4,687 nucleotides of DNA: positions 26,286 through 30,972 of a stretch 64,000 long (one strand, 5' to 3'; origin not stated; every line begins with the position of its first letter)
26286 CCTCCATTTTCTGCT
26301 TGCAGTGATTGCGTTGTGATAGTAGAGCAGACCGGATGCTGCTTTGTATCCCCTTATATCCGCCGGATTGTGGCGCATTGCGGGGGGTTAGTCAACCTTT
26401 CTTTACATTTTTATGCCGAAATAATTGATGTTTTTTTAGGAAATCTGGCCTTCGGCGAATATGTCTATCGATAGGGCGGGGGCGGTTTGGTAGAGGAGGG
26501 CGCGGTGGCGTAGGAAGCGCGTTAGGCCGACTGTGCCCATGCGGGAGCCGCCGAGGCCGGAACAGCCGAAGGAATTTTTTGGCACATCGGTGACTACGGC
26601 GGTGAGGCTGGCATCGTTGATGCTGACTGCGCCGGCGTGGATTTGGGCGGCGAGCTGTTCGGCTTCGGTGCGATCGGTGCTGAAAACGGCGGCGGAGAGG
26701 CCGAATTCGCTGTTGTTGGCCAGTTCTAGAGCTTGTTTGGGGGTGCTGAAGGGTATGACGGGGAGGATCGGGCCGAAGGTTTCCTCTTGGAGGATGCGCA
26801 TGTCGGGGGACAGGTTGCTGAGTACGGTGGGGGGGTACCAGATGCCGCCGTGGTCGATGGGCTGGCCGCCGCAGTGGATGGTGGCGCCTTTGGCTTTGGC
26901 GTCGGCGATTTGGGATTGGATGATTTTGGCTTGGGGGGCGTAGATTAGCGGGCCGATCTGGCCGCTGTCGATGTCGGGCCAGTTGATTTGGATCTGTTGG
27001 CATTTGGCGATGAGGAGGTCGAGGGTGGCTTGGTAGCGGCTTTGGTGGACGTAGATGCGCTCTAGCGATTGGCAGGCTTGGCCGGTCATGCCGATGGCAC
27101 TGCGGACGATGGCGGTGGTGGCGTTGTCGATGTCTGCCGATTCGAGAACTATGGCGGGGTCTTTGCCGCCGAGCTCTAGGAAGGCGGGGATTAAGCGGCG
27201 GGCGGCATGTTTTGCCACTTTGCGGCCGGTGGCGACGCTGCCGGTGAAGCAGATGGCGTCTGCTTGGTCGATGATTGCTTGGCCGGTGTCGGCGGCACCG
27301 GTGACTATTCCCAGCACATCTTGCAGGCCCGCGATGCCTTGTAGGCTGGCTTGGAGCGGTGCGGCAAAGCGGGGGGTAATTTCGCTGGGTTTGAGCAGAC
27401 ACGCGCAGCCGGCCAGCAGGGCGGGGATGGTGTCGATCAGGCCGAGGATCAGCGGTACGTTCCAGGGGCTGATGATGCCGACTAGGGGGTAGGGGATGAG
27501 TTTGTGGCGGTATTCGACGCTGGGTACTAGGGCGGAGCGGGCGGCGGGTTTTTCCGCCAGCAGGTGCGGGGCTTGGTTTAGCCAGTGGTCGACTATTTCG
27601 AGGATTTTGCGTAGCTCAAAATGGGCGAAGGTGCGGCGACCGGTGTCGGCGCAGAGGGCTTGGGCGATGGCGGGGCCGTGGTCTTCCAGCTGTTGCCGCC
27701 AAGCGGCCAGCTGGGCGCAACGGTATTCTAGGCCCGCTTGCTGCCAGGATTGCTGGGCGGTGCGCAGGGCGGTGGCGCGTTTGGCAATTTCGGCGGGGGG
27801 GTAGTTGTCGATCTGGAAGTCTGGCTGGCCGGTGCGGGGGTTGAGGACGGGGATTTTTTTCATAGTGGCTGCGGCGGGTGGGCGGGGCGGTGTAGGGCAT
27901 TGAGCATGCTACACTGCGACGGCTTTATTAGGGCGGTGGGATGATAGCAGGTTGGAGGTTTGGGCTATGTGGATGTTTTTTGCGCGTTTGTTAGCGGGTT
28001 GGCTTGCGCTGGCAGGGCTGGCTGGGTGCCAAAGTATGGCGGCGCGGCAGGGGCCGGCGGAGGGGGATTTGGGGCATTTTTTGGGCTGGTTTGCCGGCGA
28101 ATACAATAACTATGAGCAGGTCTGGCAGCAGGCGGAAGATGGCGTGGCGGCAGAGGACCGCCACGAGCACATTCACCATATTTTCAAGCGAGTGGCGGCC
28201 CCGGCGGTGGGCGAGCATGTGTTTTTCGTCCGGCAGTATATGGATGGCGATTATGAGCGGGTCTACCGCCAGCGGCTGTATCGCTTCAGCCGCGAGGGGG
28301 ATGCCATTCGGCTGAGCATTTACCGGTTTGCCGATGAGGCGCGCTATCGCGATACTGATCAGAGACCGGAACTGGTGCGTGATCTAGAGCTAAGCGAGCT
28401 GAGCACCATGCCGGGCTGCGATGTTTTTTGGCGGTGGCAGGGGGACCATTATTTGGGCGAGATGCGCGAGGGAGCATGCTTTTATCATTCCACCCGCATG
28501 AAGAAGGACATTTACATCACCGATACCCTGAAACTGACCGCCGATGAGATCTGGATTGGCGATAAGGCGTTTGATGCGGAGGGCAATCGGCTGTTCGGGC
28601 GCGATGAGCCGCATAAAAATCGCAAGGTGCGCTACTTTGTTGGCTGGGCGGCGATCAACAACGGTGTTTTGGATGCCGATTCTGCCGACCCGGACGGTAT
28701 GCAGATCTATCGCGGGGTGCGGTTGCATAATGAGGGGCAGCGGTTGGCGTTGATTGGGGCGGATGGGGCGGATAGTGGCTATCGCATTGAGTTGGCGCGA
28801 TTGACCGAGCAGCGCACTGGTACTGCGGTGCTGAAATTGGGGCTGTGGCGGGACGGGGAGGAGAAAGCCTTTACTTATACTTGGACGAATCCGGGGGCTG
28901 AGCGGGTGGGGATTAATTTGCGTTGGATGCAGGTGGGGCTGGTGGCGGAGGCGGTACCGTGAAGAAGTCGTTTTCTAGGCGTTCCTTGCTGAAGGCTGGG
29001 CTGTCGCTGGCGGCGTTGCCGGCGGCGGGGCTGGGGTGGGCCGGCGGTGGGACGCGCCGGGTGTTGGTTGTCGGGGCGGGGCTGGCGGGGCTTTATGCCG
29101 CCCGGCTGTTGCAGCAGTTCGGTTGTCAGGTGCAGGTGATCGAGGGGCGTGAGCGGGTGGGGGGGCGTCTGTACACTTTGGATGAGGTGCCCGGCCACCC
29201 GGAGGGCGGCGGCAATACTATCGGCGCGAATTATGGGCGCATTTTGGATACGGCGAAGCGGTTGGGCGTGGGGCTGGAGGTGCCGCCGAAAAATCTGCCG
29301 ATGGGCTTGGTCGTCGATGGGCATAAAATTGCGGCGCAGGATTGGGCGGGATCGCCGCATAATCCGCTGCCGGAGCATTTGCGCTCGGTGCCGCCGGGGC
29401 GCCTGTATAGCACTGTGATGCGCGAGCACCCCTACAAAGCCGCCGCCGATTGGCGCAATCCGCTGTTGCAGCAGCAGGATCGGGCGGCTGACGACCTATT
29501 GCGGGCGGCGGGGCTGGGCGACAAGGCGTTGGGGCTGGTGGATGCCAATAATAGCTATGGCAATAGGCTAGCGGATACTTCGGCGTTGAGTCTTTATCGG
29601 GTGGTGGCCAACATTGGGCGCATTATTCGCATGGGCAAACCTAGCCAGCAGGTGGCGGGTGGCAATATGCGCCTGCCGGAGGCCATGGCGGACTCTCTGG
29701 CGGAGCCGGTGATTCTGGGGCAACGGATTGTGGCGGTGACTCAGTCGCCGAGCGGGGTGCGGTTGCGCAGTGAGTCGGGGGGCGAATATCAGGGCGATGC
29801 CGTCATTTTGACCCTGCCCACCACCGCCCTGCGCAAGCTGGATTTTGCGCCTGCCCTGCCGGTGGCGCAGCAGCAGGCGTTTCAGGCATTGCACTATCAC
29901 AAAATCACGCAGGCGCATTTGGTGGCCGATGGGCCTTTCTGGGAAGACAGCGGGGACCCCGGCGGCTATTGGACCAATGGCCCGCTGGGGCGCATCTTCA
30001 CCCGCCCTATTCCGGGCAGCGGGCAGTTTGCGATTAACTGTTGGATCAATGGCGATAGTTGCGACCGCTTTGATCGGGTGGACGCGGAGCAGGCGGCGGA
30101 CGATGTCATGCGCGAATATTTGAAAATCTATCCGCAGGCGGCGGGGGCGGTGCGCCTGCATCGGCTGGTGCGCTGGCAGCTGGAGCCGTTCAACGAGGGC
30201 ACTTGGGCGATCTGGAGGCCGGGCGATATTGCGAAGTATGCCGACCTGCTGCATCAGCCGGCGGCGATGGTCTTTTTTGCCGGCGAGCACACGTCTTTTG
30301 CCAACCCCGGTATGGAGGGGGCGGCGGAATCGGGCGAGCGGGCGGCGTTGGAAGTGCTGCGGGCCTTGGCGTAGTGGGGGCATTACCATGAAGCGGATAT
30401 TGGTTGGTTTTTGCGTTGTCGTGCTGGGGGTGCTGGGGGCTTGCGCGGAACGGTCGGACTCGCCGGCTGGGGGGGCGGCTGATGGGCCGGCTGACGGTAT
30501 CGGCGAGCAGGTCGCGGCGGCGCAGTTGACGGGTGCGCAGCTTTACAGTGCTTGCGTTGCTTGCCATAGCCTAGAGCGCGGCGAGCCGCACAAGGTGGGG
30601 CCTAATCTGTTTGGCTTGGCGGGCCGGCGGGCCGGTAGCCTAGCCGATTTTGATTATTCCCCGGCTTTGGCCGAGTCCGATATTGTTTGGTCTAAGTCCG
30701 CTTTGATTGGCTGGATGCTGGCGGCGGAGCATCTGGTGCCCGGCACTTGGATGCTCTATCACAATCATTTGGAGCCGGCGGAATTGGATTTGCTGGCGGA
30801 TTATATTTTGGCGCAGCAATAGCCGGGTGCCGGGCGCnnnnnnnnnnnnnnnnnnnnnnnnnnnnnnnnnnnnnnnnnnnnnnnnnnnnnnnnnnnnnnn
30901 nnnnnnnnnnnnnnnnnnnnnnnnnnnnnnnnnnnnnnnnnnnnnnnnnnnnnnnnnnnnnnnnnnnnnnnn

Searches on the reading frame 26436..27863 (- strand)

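Call 25: search_protein_families(library=pfam, proteins=[window:26436-27863:-], max_evalue=0.00001)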
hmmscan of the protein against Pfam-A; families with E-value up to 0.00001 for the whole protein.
window:26436-27863:- (475 aa): 2 families
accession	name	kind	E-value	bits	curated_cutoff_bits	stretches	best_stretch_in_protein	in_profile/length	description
PF00171.27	Aldedh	-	2e-107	360.1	23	1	2-453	7-458/461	Aldehyde dehydrogenase family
PF05893.19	LuxC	-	3.4e-09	36.5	21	1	35-298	15-269/401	Acyl-CoA reductase (LuxC)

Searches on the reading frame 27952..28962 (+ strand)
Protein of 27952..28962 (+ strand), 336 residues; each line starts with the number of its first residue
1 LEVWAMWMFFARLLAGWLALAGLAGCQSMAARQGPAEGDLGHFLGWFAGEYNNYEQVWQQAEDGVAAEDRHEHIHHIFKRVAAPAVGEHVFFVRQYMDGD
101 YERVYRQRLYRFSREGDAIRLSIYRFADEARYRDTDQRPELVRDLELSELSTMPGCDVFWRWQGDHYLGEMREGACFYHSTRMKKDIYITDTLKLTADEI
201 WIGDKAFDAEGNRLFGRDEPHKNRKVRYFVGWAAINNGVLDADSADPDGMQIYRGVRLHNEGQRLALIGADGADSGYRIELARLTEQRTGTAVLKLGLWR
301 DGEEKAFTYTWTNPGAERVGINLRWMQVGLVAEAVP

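Call 25: search_protein_families(library=pfam, proteins=[window:27952-28962:+], max_evalue=0.00001)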
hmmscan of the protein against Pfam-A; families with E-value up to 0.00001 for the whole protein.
window:27952-28962:+ (336 aa): 1 family
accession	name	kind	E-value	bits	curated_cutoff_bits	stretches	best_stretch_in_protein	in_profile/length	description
PF06206.17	CpeT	-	2e-33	116.2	21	1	44-218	3-173/181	CpeT/CpcT family (DUF1001)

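Call 26: search_protein_families(library=ncbifam, proteins=[window:27952-28962:+], max_evalue=1e-10)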
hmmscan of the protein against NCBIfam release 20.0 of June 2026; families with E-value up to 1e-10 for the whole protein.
window:27952-28962:+ (336 aa): 0 families

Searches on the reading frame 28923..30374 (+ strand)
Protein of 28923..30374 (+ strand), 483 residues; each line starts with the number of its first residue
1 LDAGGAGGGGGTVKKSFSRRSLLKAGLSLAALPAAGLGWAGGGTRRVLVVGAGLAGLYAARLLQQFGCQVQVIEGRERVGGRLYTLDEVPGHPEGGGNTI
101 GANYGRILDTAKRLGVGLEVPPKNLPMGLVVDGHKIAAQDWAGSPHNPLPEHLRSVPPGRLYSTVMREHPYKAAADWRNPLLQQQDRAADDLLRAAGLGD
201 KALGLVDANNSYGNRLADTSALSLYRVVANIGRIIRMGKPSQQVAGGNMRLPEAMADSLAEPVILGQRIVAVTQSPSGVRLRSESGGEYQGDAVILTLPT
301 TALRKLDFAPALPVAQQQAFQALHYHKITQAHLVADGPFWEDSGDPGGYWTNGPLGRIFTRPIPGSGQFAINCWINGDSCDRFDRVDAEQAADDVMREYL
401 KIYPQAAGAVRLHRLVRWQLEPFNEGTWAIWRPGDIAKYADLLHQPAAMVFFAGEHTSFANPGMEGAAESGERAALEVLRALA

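Call 25: search_protein_families(library=pfam, proteins=[window:28923-30374:+], max_evalue=0.00001)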
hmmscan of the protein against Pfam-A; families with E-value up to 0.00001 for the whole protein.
window:28923-30374:+ (483 aa): 2 families
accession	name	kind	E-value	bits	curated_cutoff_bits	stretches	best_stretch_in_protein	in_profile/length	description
PF01593.30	Amino_oxidase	-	9.4e-55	187.1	19.8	1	54-479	1-443/443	Flavin containing amine oxidoreductase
PF13450.12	NAD_binding_8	-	3.9e-11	43.5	21.9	1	49-94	1-46/68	NAD(P)-binding Rossmann-like domain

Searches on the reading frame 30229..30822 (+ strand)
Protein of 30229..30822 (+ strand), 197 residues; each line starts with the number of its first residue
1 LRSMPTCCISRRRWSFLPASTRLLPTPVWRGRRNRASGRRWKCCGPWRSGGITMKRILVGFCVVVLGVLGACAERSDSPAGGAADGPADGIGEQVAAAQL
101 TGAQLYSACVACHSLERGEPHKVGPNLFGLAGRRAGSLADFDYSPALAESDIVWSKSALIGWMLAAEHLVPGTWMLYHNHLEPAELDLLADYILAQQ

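Call 25: search_protein_families(library=pfam, proteins=[window:30229-30822:+], max_evalue=0.00001)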
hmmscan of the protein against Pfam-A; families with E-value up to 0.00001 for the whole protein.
window:30229-30822:+ (197 aa): 1 family
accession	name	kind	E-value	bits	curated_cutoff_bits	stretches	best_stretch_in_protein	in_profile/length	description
PF00034.26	Cytochrom_C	-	8.4e-07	30.7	21.3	1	101-195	3-88/90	Cytochrome c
